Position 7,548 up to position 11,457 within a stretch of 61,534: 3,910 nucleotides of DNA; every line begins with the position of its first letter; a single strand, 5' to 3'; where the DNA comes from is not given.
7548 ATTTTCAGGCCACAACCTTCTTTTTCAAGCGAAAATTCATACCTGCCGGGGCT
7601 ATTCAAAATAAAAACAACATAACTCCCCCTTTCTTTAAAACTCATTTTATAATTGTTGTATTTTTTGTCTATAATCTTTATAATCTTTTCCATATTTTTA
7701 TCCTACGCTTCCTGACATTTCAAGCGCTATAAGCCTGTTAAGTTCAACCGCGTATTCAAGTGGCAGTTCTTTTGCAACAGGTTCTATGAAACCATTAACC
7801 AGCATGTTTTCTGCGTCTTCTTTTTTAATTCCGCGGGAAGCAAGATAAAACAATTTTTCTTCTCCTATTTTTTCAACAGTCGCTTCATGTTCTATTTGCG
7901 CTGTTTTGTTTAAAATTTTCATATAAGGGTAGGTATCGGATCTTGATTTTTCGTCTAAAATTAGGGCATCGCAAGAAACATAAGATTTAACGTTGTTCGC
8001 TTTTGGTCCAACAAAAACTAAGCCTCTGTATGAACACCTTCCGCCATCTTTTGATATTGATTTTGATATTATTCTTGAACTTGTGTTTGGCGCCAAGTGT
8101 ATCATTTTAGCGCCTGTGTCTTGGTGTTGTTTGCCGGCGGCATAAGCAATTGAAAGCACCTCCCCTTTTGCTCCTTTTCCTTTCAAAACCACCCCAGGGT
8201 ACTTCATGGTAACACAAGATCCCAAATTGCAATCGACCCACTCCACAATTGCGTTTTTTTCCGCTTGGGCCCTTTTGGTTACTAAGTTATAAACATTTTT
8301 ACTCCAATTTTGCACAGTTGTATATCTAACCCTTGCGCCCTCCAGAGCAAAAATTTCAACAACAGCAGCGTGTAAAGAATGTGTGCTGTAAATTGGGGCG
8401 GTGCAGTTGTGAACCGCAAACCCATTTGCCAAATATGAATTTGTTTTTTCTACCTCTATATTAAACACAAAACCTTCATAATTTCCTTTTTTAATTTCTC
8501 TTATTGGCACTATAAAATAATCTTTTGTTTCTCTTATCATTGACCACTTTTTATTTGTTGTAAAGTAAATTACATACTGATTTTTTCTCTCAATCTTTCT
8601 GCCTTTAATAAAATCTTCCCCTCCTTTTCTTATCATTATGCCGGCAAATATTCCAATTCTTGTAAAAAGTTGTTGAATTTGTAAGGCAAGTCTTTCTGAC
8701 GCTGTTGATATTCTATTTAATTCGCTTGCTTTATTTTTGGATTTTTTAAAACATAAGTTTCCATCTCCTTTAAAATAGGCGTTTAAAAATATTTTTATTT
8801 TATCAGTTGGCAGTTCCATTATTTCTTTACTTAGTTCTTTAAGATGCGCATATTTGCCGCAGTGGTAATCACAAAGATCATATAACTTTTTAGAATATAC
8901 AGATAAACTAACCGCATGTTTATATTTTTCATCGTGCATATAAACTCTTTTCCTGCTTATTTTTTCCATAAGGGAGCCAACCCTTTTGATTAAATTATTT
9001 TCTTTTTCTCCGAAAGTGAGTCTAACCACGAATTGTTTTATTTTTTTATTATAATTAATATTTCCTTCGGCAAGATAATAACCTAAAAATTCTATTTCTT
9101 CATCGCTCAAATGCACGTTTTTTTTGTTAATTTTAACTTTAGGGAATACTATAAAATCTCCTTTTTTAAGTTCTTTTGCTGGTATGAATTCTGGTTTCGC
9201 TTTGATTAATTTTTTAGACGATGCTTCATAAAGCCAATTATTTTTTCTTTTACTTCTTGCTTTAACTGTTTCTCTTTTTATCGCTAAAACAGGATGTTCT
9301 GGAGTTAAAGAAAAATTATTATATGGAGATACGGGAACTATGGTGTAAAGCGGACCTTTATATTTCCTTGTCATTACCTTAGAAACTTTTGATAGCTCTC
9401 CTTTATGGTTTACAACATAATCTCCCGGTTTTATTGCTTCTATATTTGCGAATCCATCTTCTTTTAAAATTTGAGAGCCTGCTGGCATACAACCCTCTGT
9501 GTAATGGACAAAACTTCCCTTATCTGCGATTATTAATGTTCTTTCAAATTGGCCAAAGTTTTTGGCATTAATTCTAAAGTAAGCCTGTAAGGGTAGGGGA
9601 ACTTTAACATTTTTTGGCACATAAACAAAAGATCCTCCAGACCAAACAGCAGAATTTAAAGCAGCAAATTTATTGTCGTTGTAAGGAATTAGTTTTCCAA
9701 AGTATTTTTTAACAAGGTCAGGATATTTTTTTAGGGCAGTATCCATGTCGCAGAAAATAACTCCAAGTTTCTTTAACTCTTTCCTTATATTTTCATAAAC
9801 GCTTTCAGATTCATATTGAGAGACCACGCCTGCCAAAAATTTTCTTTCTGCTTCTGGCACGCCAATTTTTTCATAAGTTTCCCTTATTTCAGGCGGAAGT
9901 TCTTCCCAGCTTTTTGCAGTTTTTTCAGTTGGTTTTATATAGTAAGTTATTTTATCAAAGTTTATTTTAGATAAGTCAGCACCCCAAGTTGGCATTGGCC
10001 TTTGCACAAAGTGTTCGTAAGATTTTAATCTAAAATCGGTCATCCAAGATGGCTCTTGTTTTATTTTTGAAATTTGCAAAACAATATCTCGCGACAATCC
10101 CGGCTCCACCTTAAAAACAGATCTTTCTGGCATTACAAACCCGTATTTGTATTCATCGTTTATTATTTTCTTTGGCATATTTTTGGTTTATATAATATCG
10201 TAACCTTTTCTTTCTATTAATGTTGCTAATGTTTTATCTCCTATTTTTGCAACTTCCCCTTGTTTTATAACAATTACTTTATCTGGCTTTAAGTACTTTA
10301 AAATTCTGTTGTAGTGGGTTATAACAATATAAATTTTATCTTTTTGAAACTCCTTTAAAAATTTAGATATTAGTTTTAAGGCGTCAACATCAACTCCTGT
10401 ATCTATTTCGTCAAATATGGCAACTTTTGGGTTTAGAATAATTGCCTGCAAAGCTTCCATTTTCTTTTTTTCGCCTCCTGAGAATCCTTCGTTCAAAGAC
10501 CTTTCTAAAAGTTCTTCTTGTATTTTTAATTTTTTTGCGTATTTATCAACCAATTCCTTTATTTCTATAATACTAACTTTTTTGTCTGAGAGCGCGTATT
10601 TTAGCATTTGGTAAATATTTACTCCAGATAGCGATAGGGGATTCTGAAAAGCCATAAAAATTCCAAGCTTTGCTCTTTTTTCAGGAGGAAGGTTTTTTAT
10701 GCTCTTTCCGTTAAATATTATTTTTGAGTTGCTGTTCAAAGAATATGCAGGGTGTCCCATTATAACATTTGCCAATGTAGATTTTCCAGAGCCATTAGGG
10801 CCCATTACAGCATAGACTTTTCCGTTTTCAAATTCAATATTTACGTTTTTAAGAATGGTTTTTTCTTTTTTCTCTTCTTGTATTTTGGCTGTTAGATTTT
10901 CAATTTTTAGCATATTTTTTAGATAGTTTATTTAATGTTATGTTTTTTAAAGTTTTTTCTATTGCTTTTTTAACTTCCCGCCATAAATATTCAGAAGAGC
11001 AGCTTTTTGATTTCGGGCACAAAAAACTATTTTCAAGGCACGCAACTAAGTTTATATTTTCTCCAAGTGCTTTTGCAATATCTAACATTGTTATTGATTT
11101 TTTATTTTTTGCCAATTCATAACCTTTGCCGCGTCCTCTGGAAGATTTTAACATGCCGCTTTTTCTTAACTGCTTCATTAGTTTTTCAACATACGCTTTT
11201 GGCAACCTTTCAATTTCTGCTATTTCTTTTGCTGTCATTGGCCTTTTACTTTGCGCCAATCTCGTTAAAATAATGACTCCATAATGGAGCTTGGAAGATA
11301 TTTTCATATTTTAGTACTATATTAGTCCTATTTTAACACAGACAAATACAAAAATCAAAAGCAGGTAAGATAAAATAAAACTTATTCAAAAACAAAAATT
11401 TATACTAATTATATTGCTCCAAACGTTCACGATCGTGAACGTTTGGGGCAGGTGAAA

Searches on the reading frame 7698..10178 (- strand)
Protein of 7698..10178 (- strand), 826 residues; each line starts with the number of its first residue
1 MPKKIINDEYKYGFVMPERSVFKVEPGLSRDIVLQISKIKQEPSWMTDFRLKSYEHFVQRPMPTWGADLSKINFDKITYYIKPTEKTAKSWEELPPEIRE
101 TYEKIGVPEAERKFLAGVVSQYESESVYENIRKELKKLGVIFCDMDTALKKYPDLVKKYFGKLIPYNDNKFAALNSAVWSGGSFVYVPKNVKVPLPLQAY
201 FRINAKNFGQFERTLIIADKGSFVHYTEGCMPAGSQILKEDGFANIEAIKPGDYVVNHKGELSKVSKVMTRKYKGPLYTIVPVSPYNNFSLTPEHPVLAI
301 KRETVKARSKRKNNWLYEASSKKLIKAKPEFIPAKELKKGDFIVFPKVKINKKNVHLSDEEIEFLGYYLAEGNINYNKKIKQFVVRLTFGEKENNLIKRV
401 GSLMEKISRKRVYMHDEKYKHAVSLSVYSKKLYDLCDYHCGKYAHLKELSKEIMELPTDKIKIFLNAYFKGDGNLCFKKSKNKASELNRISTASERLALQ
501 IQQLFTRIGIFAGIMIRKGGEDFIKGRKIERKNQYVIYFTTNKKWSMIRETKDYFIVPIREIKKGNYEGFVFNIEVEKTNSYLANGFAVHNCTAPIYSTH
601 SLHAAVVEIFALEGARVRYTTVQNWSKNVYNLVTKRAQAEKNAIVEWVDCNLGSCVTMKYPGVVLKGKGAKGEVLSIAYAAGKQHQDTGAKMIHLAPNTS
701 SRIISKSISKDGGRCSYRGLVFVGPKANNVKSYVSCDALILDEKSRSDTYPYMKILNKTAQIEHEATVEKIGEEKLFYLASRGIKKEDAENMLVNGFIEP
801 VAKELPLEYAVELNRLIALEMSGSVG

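Call 110: search_protein_families(library=pfam, proteins=[window:7698-10178:-], max_evalue=0.001)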
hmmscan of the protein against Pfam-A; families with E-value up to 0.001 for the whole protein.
window:7698-10178:- (826 aa): 4 families
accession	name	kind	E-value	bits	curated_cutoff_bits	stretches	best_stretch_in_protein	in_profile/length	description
PF01458.23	SUFBD_core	-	1.3e-80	270.6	27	1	589-797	27-232/232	SUF system FeS cluster assembly, SufBD core domain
PF14890.11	Intein_splicing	-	1e-12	48.6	35.8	1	258-591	31-155/155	Intein splicing domain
PF19295.5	SufBD_N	-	1.8e-12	47.7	23.5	1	128-198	100-171/172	SufBD protein N-terminal region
PF14528.11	LAGLIDADG_3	-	4.5e-09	36.9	22.5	1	462-522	4-62/82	LAGLIDADG-like domain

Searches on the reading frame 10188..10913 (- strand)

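Call 110: search_protein_families(library=pfam, proteins=[window:10188-10913:-], max_evalue=0.001)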
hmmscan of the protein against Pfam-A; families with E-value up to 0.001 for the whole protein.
window:10188-10913:- (241 aa): 5 families
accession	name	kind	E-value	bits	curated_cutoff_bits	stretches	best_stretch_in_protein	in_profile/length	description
PF00005.33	ABC_tran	-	2.9e-21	77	25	1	21-169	1-134/137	ABC transporter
PF02463.25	SMC_N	-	6.1e-12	45.9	40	1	22-216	16-211/220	RecF/RecN/SMC N terminal domain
PF13304.12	AAA_21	-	1.3e-05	25.8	27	0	145-199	239-297/304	AAA domain, putative AbiEii toxin, Type IV TA system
PF13555.12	AAA_29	-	0.00017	21.7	27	1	24-61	15-56/61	P-loop containing region of AAA domain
PF03193.22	RsgA_GTPase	-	0.00047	20.5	30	0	14-65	90-140/174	RsgA GTPase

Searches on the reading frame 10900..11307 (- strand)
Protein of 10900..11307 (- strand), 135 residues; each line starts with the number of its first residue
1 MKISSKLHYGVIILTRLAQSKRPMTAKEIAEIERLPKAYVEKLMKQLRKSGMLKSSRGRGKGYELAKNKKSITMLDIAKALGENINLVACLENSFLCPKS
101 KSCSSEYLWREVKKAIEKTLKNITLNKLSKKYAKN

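Call 30: search_protein_families(library=pfam, proteins=[window:10900-11307:-])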
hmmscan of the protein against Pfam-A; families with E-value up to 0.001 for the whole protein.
window:10900-11307:- (135 aa): 5 families
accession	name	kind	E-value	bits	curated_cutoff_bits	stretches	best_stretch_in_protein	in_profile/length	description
PF02082.26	Rrf2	-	1.4e-33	116.3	30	1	3-130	1-131/132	Iron-dependent Transcriptional regulator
PF01978.25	TrmB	-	8.1e-05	22.8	25.6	1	20-65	19-64/68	Sugar-specific transcriptional regulator TrmB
PF12840.13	HTH_20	-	0.00027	21.3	27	1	13-54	9-49/51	Helix-turn-helix domain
PF09339.16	HTH_IclR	-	0.00089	19.4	22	0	13-54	8-49/52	IclR helix-turn-helix domain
PF08100.18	Dimerisation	-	0.0009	19.5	25.6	0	14-65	31-83/93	O-methyltransferase dimerisation domain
